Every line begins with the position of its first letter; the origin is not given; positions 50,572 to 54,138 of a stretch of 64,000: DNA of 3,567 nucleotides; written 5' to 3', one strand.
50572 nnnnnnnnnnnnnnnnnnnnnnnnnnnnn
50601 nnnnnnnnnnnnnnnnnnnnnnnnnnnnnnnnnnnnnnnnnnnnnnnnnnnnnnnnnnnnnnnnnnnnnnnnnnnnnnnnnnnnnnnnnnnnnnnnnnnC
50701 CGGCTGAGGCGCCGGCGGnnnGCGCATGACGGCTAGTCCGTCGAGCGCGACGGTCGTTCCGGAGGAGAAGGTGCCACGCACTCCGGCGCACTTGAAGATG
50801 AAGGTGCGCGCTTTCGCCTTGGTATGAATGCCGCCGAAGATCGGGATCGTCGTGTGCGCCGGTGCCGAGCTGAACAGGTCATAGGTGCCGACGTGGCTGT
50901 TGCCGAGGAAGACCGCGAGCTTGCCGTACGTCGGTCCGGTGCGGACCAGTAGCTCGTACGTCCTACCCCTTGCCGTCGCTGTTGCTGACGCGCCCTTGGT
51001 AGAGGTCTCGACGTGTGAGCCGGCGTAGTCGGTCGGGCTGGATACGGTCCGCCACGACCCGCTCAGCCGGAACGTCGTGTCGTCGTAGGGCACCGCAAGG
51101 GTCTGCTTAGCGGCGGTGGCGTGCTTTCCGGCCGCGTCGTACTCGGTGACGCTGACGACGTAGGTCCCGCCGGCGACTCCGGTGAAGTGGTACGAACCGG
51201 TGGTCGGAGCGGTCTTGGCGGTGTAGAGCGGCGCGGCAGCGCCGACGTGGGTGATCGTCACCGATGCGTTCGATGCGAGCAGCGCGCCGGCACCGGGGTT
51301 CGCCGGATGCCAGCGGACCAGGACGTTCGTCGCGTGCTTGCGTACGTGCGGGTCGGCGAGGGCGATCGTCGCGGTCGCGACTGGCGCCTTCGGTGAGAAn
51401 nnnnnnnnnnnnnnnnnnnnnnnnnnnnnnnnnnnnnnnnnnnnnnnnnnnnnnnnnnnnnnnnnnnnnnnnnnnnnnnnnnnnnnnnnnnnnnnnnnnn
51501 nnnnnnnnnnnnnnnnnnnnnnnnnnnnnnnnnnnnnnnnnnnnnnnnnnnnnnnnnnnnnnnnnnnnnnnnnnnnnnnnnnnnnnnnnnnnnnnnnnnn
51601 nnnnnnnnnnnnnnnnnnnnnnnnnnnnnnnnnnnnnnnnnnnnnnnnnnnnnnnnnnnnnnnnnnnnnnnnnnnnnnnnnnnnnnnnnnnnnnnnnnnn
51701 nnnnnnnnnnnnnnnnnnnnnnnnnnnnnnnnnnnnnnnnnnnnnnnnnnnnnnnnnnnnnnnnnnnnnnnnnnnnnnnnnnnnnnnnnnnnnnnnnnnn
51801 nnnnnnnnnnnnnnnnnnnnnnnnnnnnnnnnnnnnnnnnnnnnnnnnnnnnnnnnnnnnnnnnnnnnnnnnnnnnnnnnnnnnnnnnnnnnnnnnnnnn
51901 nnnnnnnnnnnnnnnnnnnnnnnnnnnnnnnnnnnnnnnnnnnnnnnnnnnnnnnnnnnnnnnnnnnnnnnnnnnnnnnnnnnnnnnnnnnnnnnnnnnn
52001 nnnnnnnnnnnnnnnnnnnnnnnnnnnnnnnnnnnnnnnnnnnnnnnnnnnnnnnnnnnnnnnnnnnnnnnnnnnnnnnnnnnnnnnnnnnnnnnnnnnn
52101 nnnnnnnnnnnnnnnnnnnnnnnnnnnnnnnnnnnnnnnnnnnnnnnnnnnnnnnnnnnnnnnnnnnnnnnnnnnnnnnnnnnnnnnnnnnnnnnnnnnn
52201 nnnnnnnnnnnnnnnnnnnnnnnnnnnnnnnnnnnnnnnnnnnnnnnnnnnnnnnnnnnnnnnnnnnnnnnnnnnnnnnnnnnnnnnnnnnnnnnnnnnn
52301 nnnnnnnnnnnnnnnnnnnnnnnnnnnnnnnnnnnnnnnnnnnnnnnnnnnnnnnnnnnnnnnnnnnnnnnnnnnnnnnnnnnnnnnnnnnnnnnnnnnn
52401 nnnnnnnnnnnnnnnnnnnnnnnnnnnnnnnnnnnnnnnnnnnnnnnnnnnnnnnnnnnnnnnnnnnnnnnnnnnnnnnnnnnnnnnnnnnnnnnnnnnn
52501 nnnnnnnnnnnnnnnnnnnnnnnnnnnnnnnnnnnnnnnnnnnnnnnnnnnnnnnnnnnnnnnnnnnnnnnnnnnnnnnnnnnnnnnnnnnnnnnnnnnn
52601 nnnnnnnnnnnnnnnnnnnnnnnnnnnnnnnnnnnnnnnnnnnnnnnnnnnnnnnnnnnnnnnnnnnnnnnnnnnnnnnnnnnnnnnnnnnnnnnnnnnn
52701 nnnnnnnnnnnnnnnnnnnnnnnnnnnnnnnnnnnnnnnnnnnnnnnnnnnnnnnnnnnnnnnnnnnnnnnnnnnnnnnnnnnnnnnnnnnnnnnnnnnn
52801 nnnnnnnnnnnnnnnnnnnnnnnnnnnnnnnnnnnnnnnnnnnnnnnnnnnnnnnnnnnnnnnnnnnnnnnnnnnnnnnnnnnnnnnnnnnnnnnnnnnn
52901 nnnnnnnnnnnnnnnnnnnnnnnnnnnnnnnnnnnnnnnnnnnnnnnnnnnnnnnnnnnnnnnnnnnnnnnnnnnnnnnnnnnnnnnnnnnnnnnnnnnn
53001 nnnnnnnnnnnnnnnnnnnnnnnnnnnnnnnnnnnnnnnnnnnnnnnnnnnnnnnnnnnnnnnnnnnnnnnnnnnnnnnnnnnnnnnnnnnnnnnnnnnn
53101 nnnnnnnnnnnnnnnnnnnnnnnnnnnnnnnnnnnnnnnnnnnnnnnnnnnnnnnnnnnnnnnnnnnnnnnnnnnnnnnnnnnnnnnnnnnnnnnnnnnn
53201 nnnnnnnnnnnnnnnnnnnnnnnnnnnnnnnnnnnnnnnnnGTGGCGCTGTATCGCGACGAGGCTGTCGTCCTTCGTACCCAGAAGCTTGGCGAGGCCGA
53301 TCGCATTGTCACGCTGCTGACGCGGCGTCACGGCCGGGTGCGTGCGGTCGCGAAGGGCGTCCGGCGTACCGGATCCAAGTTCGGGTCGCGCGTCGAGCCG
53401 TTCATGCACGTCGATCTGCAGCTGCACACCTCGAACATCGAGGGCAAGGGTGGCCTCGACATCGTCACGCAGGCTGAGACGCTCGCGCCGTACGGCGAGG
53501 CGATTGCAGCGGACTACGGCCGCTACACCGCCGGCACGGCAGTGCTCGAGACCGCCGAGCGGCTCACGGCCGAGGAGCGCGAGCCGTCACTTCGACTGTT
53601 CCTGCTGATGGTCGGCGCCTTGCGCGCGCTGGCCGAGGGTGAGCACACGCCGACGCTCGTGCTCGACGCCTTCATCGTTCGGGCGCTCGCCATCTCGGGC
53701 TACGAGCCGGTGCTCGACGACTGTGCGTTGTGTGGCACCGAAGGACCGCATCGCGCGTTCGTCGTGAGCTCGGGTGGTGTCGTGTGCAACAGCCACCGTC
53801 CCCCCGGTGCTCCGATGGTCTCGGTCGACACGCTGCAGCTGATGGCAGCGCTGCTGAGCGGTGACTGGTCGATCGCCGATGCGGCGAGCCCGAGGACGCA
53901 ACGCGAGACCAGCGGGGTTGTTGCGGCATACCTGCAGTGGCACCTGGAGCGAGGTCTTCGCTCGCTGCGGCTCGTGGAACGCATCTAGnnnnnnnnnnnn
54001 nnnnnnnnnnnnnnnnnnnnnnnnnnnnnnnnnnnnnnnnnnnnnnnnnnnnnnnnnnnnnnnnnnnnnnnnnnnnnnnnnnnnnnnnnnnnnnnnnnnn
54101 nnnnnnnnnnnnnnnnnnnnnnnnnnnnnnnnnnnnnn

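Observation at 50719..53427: Large secreted sedolisin-type (S53) peptidase occupying the conserved era-recO gap, with re-assigned start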

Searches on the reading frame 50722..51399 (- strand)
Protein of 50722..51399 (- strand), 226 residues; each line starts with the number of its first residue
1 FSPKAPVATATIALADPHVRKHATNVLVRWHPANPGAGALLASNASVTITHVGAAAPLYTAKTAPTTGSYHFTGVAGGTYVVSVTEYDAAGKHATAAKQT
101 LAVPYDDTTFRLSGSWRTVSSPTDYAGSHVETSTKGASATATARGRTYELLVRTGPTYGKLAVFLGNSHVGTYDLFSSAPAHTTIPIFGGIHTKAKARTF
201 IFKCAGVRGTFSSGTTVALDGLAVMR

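Call 30: search_protein_families(library=pfam, proteins=[window:50722-51399:-], max_evalue=1)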
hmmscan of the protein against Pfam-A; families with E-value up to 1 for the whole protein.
window:50722-51399:- (226 aa): 4 families
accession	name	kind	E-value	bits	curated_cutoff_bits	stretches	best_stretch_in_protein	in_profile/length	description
PF17210.9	SdrD_B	-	0.0055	17.3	29.7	1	54-100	34-78/112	SdrD B-like domain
PF13620.12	CarboxypepD_reg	-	0.011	16.6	32.3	1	43-100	15-66/82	Carboxypeptidase regulatory-like domain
PF19077.6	Big_13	-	0.014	16.3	27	1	45-102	41-99/102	Bacterial Ig-like domain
PF24025.1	Ig_DR_A0283-like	-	0.15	12.9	27.1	1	43-89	22-67/102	DR_A0283-like, Ig-like domain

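Call 40: predict_structure(alignment_id=A3)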
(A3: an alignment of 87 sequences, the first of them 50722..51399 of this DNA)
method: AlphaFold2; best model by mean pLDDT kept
length: 226 residues; sequences in the alignment: 87
mean_pLDDT: 96.5   pTM: 0.89
mean pLDDT of the five models: 96.5, 95.9, 95.8, 95.6, 95.5
residues with pLDDT >= 90: 212; 70-90: 13; 50-70: 1; < 50: 0
segments of 3 or more residues with pLDDT < 50: none
pLDDT, mean of each block of 10 residues (from residue 1): 89 98 98 85 97 97 98 98 96 95 98 98 98 98 98 98 98 98 98 97 96 97 97
secondary structure, 60 per line:
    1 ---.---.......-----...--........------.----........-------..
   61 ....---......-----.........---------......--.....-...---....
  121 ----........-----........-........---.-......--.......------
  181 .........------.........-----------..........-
elements in order: E8-14 E25-32 E44-51 E59-64 E68-73 E79-87 E97-102 E111-113 E117-120 E128-132 E138-145 E147-154 E160-165 E168-174 E181-189 E196-204 E216-225

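Call 71: search_protein_representatives(protein=window:50722-51399:-)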
Query: 226 residues. Proteins with E-value up to 0.001 (for the whole library): 850; up to 1e-10: 140; up to 1e-30: 18. The best 150 are listed.
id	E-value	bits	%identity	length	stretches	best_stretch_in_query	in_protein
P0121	5.3e-47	176.5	42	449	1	1-226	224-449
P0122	4.1e-45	170.4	44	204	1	24-226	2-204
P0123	8.2e-43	162.8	41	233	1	1-226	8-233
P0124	6.5e-42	159.9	47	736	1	4-225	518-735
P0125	2.6e-40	154.6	40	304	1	1-223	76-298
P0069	1.2e-37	145.9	42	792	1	3-224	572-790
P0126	9.6e-36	139.7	46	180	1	47-226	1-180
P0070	2.3e-35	138.5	37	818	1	5-224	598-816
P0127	6.2e-35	137.1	37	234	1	1-224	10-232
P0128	5.1e-34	134.1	36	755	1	2-224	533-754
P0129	1.3e-33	132.8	38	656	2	5-226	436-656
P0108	1.2e-32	129.6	41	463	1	5-206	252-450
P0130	6.2e-32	127.3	43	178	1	47-224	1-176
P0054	8.6e-32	126.8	36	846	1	1-222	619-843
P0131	1.4e-31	126.1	40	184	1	44-224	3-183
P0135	8.6e-30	120.3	28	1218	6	101-224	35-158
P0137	2.7e-28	115.4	27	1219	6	111-223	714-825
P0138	3.4e-27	111.8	28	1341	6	77-223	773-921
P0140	1.0e-26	110.2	29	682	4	105-225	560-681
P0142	4.4e-26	108.2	28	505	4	115-223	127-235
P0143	5.4e-26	107.9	29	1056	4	79-224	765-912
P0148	3.6e-23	98.7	28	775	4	95-225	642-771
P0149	4.1e-22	95.2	29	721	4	74-222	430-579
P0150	2.9e-21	92.4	26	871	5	112-223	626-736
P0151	4.5e-21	91.8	26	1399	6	76-224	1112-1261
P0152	4.7e-21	91.7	27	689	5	100-224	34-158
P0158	2.8e-19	85.9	24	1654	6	106-222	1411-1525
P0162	1.6e-18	83.5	27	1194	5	105-224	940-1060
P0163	1.9e-18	83.2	25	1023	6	82-224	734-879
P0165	2.1e-17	79.8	27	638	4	105-223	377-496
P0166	2.3e-17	79.7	26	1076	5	82-223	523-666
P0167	5.7e-17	78.4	29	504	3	105-223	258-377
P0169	1.0e-16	77.6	31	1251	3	111-223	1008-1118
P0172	4.5e-16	75.5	26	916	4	100-224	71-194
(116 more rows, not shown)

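Call 72: search_protein_families(library=pfam, proteins=[P0135, P0137, P0138, P0140, P0142, P0143, P0148, P0149, P0150, P0152], max_evalue=0.001)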
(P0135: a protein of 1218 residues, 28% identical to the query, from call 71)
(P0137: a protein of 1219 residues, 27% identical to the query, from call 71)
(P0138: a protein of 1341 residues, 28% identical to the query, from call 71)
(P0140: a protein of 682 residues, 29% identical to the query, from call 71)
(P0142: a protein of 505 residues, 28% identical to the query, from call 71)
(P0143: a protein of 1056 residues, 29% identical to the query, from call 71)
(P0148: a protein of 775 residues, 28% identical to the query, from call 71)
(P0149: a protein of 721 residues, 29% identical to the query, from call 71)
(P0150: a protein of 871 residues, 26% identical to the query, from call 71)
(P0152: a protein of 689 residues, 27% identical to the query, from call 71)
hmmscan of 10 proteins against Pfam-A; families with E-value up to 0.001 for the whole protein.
P0135 (1218 aa): 6 families
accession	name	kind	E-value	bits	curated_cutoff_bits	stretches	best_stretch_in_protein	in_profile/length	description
PF17996.7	CE2_N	-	6.8e-28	97.3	27.9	0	199-268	18-83/108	Carbohydrate esterase 2 N-terminal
PF07009.16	NusG_II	-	3.8e-08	33.9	29.6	0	343-379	15-51/107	NusG domain II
PF13229.12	Beta_helix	-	1.7e-07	31.4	25.9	1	986-1138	22-156/158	Right handed beta helix region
PF19906.4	CGDB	-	2.8e-06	27.6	27.6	0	243-267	82-106/112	C-glycoside deglycosidase beta subunit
PF07943.18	PBP5_C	-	2.3e-05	24.9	21.2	0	94-117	67-90/91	Penicillin-binding protein 5, C-terminal domain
PF00041.27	fn3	-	0.00017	22.2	25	1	830-901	14-80/84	Fibronectin type III domain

P0137 (1219 aa): 2 families
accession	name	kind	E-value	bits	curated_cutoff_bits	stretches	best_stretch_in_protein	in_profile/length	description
PF08486.15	SpoIID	-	5.3e-23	81.9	23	1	1014-1104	3-97/97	Stage II sporulation protein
PF17996.7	CE2_N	-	4.3e-21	75.4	27.9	2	208-277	16-81/108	Carbohydrate esterase 2 N-terminal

P0138 (1341 aa): 3 families
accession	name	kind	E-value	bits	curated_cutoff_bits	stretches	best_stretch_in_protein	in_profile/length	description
PF17996.7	CE2_N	-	3.8e-22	78.8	27.9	0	832-898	16-78/108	Carbohydrate esterase 2 N-terminal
PF01833.30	TIG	-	1.4e-17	63.9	20.9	1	443-524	1-84/84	IPT/TIG domain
PF07676.18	PD40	-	1.6e-10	41.1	20.9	0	283-319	8-37/38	WD40-like Beta Propeller Repeat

P0140 (682 aa): 4 families
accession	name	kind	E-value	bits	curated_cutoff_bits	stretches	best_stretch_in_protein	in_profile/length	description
PF17996.7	CE2_N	-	7.4e-17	61.8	27.9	0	327-395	17-81/108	Carbohydrate esterase 2 N-terminal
PF25275.1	Golvesin_C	-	2.4e-08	34.6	31.6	0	559-602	2-47/132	Golvesin C-terminal domain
PF07943.18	PBP5_C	-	0.00024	21.6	21.2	0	347-372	62-87/91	Penicillin-binding protein 5, C-terminal domain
PF25349.1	PH_PHS1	-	0.00054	20.1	27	0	554-598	18-64/145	Poor homologous synapsis protein PH domain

P0142 (505 aa): 1 family
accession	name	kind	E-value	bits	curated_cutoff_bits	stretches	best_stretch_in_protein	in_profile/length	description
PF17996.7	CE2_N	-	5.3e-08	33.3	27.9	0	283-346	19-78/108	Carbohydrate esterase 2 N-terminal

P0143 (1056 aa): 2 families
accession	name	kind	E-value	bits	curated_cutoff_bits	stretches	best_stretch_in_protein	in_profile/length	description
PF17996.7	CE2_N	-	1.3e-09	38.5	27.9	0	825-891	19-81/108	Carbohydrate esterase 2 N-terminal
PF16841.11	CBM60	-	0.00045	21.1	28.2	0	434-509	10-86/91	Ca-dependent carbohydrate-binding module xylan-binding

P0148 (775 aa): 1 family
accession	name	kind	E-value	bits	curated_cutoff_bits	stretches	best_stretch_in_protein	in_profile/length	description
PF17996.7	CE2_N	-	2.4e-16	60.2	27.9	0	410-479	16-81/108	Carbohydrate esterase 2 N-terminal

P0149 (721 aa): 3 families
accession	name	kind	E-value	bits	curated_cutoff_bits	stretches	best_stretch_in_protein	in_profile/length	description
PF17996.7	CE2_N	-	7.3e-16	58.6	27.9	0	217-286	15-80/108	Carbohydrate esterase 2 N-terminal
PF00082.27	Peptidase_S8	-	2.7e-07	30.6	21.8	1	116-158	231-273/288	Subtilase family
PF20773.4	InhA-like_MAM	-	1.5e-05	25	26.9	1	19-64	54-97/191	Immune inhibitor A-like, MAM domain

P0150 (871 aa): 3 families
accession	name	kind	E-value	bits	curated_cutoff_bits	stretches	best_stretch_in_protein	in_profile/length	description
PF00877.26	NLPC_P60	-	4.2e-18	65.7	23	1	757-851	1-92/105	NlpC/P60 family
PF17996.7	CE2_N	-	9.4e-16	58.3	27.9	0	107-181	11-81/108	Carbohydrate esterase 2 N-terminal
PF19590.4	TrbL_3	-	0.00024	20.5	23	0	301-339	17-55/379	TrbL/VirB6 plasmid conjugal transfer like protein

P0152 (689 aa): 1 family
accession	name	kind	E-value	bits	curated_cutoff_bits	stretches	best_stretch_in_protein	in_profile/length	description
PF17996.7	CE2_N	-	4e-15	56.2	27.9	0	67-135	16-79/108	Carbohydrate esterase 2 N-terminal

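Call 73: search_protein_families(library=pfam, proteins=[P0151, P0158, P0162, P0163, P0165, P0166, P0167, P0169, P0172], max_evalue=0.0001)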
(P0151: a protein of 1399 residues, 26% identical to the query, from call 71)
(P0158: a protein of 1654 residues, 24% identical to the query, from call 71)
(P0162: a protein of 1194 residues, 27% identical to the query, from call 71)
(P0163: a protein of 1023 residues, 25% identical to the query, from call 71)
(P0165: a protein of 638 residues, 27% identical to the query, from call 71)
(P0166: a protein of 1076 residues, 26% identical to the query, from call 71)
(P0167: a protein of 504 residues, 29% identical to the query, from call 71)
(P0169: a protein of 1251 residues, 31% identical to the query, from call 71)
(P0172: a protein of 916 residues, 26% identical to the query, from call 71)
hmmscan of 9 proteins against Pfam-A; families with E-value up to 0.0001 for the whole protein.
P0151 (1399 aa): 3 families
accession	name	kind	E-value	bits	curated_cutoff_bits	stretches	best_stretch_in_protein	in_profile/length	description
PF25778.1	DUF7948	-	1.3e-30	107.5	27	1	2-116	107-213/214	Domain of unknown function (DUF7948)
PF06739.17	SBBP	-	6.7e-30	103.2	20.5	3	404-432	5-34/38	Beta-propeller repeat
PF17996.7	CE2_N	-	4.2e-19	69.1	27.9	0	768-842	19-89/108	Carbohydrate esterase 2 N-terminal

P0158 (1654 aa): 1 family
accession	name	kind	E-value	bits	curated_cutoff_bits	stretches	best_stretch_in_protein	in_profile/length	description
PF17996.7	CE2_N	-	5.8e-16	58.9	27.9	0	1431-1506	9-81/108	Carbohydrate esterase 2 N-terminal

P0162 (1194 aa): 2 families
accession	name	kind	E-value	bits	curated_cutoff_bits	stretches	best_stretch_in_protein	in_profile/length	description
PF17996.7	CE2_N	-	3.5e-23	82.2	27.9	1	700-782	14-92/108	Carbohydrate esterase 2 N-terminal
PF01120.23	Alpha_L_fucos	-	5.2e-11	43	25.2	1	196-391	14-228/345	Alpha-L-fucosidase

P0163 (1023 aa): 1 family
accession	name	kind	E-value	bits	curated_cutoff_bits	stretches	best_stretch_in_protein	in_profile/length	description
PF17996.7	CE2_N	-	1.3e-13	51.4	27.9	0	789-857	17-80/108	Carbohydrate esterase 2 N-terminal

P0165 (638 aa): 1 family
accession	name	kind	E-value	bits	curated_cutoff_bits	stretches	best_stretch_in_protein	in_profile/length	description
PF17996.7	CE2_N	-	3.7e-12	46.7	27.9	0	407-485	16-90/108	Carbohydrate esterase 2 N-terminal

P0166 (1076 aa): 1 family
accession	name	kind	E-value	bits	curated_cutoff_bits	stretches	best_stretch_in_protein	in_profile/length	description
PF17996.7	CE2_N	-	4.9e-14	52.8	27.9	0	712-760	18-66/108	Carbohydrate esterase 2 N-terminal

P0167 (504 aa): 2 families
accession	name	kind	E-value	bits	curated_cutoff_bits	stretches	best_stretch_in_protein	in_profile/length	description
PF00877.26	NLPC_P60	-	3.9e-21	75.4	23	1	398-492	1-93/105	NlpC/P60 family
PF17996.7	CE2_N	-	8.9e-14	51.9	27.9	0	26-95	21-86/108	Carbohydrate esterase 2 N-terminal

P0169 (1251 aa): 4 families
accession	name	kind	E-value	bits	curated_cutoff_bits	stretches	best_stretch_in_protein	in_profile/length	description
PF00082.27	Peptidase_S8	-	4e-42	144.9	21.8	2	199-430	3-236/288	Subtilase family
PF17996.7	CE2_N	-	8.2e-18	64.9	27.9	1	898-971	16-85/108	Carbohydrate esterase 2 N-terminal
PF01833.30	TIG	-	2.2e-09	37.6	20.9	1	778-862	1-84/84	IPT/TIG domain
PF22148.1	Fervidolysin_NPro-like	-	4.6e-07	30.6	21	1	70-151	4-81/81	Fervidolysin N-terminal prodomain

P0172 (916 aa): 2 families
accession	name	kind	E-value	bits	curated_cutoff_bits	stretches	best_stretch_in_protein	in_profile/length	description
PF01520.23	Amidase_3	-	2.3e-48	165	27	1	726-903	1-173/174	N-acetylmuramoyl-L-alanine amidase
PF17996.7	CE2_N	-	5.5e-07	30.1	27.9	0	103-172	8-80/108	Carbohydrate esterase 2 N-terminal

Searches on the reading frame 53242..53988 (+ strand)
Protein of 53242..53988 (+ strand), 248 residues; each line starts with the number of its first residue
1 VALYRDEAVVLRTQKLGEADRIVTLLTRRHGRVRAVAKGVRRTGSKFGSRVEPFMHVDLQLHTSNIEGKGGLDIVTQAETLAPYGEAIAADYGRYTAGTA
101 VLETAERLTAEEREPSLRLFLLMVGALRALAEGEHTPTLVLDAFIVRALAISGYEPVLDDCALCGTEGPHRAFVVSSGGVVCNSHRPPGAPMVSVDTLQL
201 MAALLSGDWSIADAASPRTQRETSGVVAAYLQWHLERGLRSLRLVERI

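Call 54: search_protein_families(library=ncbifam, proteins=[window:53242-53988:+], max_evalue=0.00001)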
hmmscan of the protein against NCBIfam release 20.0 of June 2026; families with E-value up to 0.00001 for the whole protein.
window:53242-53988:+ (248 aa): 1 family
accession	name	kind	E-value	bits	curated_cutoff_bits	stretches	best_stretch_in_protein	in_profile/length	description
TIGR00613.1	reco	equivalog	3e-34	118.5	48.7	1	5-246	2-237/239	DNA repair protein RecO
